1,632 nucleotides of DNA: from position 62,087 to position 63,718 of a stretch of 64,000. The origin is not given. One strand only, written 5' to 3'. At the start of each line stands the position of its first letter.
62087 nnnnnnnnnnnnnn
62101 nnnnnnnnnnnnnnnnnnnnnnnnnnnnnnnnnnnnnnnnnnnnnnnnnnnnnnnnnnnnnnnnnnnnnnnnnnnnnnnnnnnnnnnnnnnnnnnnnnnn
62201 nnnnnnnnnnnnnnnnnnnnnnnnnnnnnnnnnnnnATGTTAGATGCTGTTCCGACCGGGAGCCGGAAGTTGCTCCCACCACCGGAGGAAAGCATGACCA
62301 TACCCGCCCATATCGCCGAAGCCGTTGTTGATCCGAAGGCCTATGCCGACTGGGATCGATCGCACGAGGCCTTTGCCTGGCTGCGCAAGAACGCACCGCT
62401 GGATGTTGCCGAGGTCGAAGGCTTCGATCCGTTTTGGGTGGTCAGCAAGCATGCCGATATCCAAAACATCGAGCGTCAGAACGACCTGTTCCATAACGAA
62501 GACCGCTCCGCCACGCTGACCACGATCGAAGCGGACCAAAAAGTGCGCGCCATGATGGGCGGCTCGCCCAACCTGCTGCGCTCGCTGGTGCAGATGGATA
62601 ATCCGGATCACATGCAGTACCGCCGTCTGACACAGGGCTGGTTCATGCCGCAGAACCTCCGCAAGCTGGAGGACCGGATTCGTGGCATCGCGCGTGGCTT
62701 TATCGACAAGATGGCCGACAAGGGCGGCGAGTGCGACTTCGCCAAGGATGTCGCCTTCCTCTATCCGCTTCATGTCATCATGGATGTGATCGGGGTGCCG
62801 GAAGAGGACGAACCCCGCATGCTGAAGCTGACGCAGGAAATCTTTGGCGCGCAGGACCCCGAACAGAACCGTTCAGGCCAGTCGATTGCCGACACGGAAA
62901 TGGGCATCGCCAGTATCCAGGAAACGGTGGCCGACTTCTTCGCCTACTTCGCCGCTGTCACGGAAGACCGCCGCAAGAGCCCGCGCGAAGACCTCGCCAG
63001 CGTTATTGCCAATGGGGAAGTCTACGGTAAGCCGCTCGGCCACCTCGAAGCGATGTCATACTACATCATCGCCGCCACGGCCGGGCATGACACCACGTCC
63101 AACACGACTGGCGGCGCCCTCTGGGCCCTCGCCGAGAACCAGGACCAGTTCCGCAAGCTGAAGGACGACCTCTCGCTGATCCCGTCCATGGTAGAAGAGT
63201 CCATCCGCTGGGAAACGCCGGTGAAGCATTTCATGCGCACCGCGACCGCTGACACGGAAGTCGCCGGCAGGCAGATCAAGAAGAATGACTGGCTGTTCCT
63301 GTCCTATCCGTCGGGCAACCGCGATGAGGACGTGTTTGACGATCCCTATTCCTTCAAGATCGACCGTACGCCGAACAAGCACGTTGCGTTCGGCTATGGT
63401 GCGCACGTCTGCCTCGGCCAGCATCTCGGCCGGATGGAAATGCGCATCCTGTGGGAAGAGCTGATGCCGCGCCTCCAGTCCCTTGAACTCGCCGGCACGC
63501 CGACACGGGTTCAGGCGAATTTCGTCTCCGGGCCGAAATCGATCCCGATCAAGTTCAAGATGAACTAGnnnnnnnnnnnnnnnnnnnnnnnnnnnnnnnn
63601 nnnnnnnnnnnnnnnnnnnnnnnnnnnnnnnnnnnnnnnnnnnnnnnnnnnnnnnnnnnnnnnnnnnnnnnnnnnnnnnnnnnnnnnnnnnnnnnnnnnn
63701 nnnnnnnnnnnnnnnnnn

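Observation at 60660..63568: CYP108-like P450 paired with a rubredoxin rather than a ferredoxin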

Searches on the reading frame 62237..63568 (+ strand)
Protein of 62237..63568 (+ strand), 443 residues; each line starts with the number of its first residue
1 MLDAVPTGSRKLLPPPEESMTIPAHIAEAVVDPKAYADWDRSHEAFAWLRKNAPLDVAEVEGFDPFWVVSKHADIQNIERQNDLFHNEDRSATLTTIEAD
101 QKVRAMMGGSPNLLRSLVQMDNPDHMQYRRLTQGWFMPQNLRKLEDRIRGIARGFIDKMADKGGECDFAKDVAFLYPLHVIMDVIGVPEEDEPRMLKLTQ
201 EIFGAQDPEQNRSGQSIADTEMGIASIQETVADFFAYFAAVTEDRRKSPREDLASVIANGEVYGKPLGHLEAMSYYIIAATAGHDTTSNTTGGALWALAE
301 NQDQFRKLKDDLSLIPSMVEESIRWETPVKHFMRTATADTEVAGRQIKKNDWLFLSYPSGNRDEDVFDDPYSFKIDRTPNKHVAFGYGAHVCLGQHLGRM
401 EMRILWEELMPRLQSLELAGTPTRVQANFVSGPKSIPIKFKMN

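Call 3: search_protein_families(library=pfam, proteins=[window:62237-63568:+], max_evalue=0.01)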
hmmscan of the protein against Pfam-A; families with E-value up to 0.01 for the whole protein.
window:62237-63568:+ (443 aa): 1 family
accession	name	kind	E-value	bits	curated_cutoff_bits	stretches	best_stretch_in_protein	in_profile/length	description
PF00067.27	p450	-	3.5e-27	95.7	22.8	1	113-416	83-435/462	Cytochrome P450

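Call 4: search_protein_families(library=ncbifam, proteins=[window:62237-63568:+], max_evalue=0.01)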
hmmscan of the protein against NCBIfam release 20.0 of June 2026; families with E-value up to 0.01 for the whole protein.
window:62237-63568:+ (443 aa): 9 families
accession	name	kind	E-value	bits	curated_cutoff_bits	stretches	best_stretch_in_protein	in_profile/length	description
NF041802.1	P450_SolI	exception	1.9e-48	165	850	1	45-437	35-419/424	solanimycin biosynthesis cytochrome P450 SolI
NF041177.1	Cyp119_Thmprot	equivalog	2.2e-42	145.2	680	1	116-441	67-367/368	cytochrome P450 Cyp119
TIGR04538.1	P450_cycloAA_1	subfamily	3.2e-34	118.4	500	1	65-440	31-394/395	cytochrome P450, cyclodipeptide synthase-associated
NF045816.1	PentlenlactSyn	equivalog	8.6e-29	100.4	700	1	49-421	22-374/396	pentalenolactone synthase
TIGR04515.1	P450_rel_GT_act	subfamily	4e-27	95.6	343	1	121-427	89-373/386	P450-derived glycosyltransferase activator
TIGR04458.1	CYP450_TxtE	equivalog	8.5e-26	90.5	500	1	118-438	85-400/403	4-nitrotryptophan synthase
NF050147.1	aminopyruv_ApyO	equivalog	2e-08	33.3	525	1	305-409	279-389/444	RiPP biosynthesis cytochrome P450 ApyO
NF051859.1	AlbFlvMonOxTrpSyn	equivalog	1.5e-07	30.4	700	1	228-435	213-449/457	bifunctional albaflavenone monooxygenase/terpene synthase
NF045812.1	PentlenOxigase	equivalog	3.1e-07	29.6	800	1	311-404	298-400/444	pentalenene oxygenase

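Call 5: search_solved_structures(query=window:62237-63568:+, max_evalue=1e-20, show_alignments=1)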
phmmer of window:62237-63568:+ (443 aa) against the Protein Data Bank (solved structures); distinct sequences matched with E-value up to 1e-20: 336 (the best 60 are shown).
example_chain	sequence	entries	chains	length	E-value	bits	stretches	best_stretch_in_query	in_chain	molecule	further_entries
8euh_A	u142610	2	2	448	4.3e-138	464.3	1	19-441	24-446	Cytochrome P450-terp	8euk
1cpt_A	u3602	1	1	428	5.4e-138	464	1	20-441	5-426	CYTOCHROME P450-TERP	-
8eul_A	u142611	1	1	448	5.6e-137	460.6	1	19-441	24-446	Cytochrome P450-terp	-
3tkt_A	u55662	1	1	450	1.5e-125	422.9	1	21-441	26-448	Cytochrome P450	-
7v40_A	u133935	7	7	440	4e-114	385.3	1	20-440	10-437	p450tol monooxygenase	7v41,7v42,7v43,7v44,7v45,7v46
8vxi_A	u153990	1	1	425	9.6e-92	311.5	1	31-440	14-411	CYP125MRCA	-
8vxg_A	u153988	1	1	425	1e-90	308.1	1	30-440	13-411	CYP125MRCA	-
4l0e_A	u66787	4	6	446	1.4e-63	218.7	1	19-442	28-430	P450 monooxygenase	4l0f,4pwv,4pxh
2yoo_A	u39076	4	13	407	1.4e-61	212.1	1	115-440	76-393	P450 HEME-THIOLATE PROTEIN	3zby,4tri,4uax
5dqn_A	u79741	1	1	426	1.7e-59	205.3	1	44-435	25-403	Cytochrome P450 CYP125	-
4apy_A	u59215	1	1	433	2.7e-59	204.6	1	44-435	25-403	P450 HEME-THIOLATE PROTEIN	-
3rwl_A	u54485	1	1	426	4.5e-59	203.9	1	40-436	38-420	Cytochrome P450 alkane hydroxylase 1 CYP153A7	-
6bld_A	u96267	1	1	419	1.4e-58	202.2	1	62-440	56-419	Cytochrome P450 268A2 Cyp268A2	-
8b2p_A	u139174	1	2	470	3.7e-56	194.3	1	43-440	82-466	Cytochrome P450 alkane hydroxylase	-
7smz_A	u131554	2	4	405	2.1e-55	191.8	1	42-440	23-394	Cytochrome P450 142A3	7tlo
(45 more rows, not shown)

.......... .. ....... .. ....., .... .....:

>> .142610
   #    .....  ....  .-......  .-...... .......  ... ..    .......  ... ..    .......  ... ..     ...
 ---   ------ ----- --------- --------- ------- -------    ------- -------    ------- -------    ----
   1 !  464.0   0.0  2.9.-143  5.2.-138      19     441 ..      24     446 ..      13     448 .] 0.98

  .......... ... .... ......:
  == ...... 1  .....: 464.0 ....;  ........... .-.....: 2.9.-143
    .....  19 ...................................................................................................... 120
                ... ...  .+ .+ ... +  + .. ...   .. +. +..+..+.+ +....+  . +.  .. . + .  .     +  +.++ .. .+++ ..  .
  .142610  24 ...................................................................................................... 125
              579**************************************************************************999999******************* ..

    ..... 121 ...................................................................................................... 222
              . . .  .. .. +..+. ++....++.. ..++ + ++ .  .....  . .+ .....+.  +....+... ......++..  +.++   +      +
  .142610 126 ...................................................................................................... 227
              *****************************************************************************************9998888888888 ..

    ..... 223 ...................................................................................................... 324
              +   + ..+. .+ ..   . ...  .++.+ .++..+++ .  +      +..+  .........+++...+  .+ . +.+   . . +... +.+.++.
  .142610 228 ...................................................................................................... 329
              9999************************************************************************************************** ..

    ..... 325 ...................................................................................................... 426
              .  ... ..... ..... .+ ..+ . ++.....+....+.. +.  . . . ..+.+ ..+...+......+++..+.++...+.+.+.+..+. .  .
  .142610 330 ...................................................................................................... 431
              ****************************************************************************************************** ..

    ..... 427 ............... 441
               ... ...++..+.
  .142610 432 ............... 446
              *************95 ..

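Call 15: find_homologous_proteins(query=window:62294-63568:+, max_evalue=1e-50)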
Query window:62294-63568:+ (424 aa): 7992 proteins with E <= 1e-50 among 8000 candidates; the best 120 are listed.
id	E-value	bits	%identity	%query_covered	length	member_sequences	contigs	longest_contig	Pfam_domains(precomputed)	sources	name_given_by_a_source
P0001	7.5e-273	923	93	100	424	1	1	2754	PF00067.28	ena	-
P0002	1.5e-267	905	92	100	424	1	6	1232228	PF00067.28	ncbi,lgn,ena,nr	ncbi:MAG: cytochrome P450 [Hyphomonas sp.]|nr:cytochrome P450 [Hyphomonas sp.] MCA8905763.1 cytochro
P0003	5.5e-267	904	91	100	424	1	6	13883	PF00067.28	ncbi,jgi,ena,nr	ncbi:MAG TPA: cytochrome P450 [Hyphomonas sp.]|nr:cytochrome P450 [Hyphomonas sp.]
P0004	1.0e-266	903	91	100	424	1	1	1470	PF00067.28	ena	-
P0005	6.3e-263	890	90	100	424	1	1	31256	PF00067.28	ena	-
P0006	6.6e-259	877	87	100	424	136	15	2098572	PF00067.28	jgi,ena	-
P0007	2.2e-256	869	88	100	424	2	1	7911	PF00067.28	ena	-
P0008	4.3e-256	868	87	100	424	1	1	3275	PF00067.28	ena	-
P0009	1.7e-254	862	86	100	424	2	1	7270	PF00067.28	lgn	-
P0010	3.9e-252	855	86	100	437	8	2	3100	PF00067.28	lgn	-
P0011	9.1e-250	847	85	100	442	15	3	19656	PF00067.28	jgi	jgi:cytochrome P450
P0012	1.9e-248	843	83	100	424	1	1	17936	PF00067.28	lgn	-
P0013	2.6e-248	842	83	100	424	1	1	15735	PF00067.28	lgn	-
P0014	6.8e-248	841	83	100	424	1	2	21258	PF00067.28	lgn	-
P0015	6.9e-248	841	83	100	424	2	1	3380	PF00067.28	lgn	-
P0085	2.5e-217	740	75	100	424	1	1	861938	PF00067.28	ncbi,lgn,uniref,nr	ncbi:cytochrome P450 [Caulobacter sp. RHG1]|uniref:cytochrome P450 n=1 Tax=Caulobacter sp. (strain R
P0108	7.9e-216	735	73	100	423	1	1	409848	PF00067.28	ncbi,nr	ncbi:MAG: cytochrome P450 [Parvibaculaceae bacterium]|nr:cytochrome P450 [Parvibaculaceae bacterium]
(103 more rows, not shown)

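Call 17: find_related_loci(query=A1, collection=genome_contigs, flank=8000)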
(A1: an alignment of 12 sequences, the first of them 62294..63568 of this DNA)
Query A1 (424 aa) in genome_contigs; peptide patterns used: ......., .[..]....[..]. (x = any residue, [..] = any of these).
483 stretches matched a pattern; 424 encode a relative of the query (tblastn E <= 1e-3); the best 80 are kept; 80 distinct loci.
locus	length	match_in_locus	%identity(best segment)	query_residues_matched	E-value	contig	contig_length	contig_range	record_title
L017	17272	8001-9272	92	1-424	0e+0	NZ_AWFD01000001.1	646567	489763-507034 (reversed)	Hyphomonas sp. CY54-11-8 contig1, whole genome shotgun sequence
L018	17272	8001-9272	91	1-424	0e+0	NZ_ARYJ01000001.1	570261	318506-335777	Hyphomonas jannaschiana VP2 contig1, whole genome shotgun sequence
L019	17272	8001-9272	92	1-424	0e+0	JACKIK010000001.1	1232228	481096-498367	MAG: Hyphomonas sp. isolate HK-STAS-PROT-6 HK-STAS-PROT-6_1, whole genome shotgun sequence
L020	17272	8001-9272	89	1-424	0e+0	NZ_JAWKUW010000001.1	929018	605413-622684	MAG: Hyphomonas sp. isolate BC3.34 BC3.34.fa-1, whole genome shotgun sequence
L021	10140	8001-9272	89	1-424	0e+0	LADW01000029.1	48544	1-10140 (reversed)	MAG: Hyphomonadaceae bacterium BRH_c29 BRHa_1001315, whole genome shotgun sequence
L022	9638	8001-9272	89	1-424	0e+0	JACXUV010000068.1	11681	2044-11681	MAG: Rhodobacterales bacterium isolate DE15.006 scaffold_515, whole genome shotgun sequence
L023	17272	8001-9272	89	1-424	0e+0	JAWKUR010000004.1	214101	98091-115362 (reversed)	MAG: Hyphomonas sp. isolate AC1.123 AC1.123.fa-4, whole genome shotgun sequence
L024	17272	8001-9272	88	1-424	0e+0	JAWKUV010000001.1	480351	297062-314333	MAG: Hyphomonas sp. isolate BC3.28 BC3.28.fa-1, whole genome shotgun sequence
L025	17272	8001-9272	88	1-424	0e+0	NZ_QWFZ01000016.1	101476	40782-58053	Henriciella mobilis strain M65 M65_S16, whole genome shotgun sequence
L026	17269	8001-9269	89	1-423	0e+0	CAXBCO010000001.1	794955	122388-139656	MAG TPA_asm: uncultured Alphaproteobacteria bacterium isolate ERR2762153_maxbin2_3 genome assembly, contig: ERZ3422244.8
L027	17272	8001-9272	88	1-424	0e+0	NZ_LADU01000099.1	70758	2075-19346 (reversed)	MAG: Hyphomonas sp. BRH_c22 BRHa_1001933, whole genome shotgun sequence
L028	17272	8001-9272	87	1-424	0e+0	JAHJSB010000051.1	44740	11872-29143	MAG: Alphaproteobacteria bacterium isolate OS_PC_MetaG.mb.179 OS_PC_MetaG.mb.179_k141_659255, whole genome shotgun seque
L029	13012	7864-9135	86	1-424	0e+0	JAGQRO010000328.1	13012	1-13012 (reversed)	MAG: Hyphomonas sp. isolate HKST-UBA05 2010_222441, whole genome shotgun sequence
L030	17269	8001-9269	86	1-423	0e+0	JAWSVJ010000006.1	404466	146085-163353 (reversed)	MAG: Hyphomonas sp. isolate BHT04_PCL_alp1 B9PCL_contig_36, whole genome shotgun sequence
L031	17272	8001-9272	83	1-424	0e+0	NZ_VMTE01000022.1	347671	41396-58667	MAG: Hyphomonas sp. isolate S2_81 k141_265730, whole genome shotgun sequence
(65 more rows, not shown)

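Call 39: find_encoding_contigs(protein=P0085, flank=8000, max_places=2)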
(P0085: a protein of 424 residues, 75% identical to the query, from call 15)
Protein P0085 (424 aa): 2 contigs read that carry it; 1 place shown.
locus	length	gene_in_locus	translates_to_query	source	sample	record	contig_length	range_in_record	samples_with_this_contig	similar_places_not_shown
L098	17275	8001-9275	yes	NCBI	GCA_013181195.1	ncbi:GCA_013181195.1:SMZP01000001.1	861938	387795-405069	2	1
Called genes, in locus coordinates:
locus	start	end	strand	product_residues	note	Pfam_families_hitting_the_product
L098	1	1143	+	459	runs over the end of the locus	PF00083:Sugar_tr (weak), PF03137:OATP (faint), PF07690:MFS_1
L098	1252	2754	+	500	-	PF00083:Sugar_tr, PF07690:MFS_1, PF03137:OATP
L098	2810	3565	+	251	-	PF20388:DUF6683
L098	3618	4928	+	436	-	PF00206:Lyase_1, PF10397:ADSL_C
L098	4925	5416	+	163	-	PF03167:UDG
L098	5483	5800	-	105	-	PF07345:ATPaseInh_sub_z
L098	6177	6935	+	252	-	PF01259:SAICAR_synt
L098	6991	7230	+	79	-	PF02700:PurS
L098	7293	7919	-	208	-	PF00440:TetR_N, PF13977:TetR_C_6 (weak)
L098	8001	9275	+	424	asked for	PF00067:p450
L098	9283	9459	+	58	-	PF00301:Rubredoxin, PF21349:RUBY_RBDX (faint)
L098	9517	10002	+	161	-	PF11695:DUF3291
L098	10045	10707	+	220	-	PF01965:DJ-1_PfpI (weak), PF13507:GATase_5, PF07685:GATase_3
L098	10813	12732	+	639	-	PF02129:Peptidase_S15, PF08530:PepX_C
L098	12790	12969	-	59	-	-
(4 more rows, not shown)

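Call 40: find_encoding_contigs(protein=P0108, flank=8000, max_places=2)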
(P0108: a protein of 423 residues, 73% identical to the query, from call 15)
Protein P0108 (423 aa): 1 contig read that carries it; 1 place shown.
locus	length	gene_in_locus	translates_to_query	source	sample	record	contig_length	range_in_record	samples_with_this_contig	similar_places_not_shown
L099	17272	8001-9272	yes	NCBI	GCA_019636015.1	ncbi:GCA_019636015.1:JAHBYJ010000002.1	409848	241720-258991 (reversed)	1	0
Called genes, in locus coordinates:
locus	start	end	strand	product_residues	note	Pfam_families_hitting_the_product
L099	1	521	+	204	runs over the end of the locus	PF13578:Methyltransf_24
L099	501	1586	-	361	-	-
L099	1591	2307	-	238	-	PF01209:Ubie_methyltran, PF02353:CMAS (weak), PF03141:Methyltransf_29 (weak), PF13489:Methyltransf_23, PF13847:Methyltransf_31, PF08241:Methyltransf_11, PF08242:Methyltransf_12, PF13649:Methyltransf_25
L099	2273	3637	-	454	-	PF13439:Glyco_transf_4, PF13579:Glyco_trans_4_4, PF20706:GT4-conflict, PF00534:Glycos_transf_1, PF13692:Glyco_trans_1_4, PF13524:Glyco_trans_1_2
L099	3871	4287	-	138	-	PF13474:SnoaL_3, PF14534:DUF4440 (weak)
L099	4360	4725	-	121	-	-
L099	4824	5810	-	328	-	PF12146:Hydrolase_4, PF00561:Abhydrolase_1, PF12697:Abhydrolase_6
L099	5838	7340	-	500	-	PF00890:FAD_binding_2 (faint), PF01266:DAO, PF04820:Trp_halogenase (faint), PF07992:Pyr_redox_2 (faint), PF12831:FAD_oxidored (faint)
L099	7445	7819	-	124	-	PF04241:DUF423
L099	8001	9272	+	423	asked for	PF00067:p450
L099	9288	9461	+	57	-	PF00301:Rubredoxin, PF21349:RUBY_RBDX (faint)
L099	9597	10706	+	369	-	-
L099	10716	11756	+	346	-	PF01636:APH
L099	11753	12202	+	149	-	-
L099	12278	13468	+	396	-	PF01306:LacY_symp (weak), PF03825:Nuc_H_symport, PF07690:MFS_1, PF12832:MFS_1_like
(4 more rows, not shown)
